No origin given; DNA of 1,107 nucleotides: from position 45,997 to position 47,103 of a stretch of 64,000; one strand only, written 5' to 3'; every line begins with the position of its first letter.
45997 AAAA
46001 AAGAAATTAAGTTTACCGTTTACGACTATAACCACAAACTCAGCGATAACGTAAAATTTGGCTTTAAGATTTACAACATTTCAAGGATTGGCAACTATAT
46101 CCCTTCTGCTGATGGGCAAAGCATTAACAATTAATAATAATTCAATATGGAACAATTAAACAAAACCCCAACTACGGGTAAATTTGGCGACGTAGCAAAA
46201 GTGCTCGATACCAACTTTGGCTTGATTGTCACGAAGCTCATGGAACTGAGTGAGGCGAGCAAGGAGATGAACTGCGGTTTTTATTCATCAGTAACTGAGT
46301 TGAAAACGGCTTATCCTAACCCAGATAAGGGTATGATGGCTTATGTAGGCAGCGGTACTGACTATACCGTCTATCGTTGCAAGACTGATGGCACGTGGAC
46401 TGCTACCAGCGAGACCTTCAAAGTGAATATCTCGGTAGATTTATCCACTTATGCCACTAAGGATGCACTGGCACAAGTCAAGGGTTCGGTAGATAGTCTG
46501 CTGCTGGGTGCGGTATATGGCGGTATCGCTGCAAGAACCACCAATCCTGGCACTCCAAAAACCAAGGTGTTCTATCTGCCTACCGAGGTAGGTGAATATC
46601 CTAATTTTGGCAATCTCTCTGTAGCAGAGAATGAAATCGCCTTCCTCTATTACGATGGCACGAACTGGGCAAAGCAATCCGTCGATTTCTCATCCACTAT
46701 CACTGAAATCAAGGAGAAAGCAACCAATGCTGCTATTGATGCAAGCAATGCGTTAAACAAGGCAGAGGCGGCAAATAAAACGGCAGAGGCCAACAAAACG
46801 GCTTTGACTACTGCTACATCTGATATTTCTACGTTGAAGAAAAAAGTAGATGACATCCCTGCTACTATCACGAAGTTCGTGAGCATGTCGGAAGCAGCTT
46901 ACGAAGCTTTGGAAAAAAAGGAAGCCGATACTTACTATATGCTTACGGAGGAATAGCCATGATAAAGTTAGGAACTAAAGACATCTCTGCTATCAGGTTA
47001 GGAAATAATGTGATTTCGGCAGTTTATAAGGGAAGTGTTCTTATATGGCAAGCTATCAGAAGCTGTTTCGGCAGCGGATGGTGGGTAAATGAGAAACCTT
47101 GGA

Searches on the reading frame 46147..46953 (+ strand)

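Call 88: search_protein_families(library=pfam, proteins=[window:46147-46953:+], max_evalue=0.001)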
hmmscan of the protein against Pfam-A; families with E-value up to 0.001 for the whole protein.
window:46147-46953:+ (269 aa): 1 family
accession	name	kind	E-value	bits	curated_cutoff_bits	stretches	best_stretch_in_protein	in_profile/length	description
PF24243.1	Phage_tail_C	-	0.0007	19.3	23.7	0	242-266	1-25/26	Phage tail tip domain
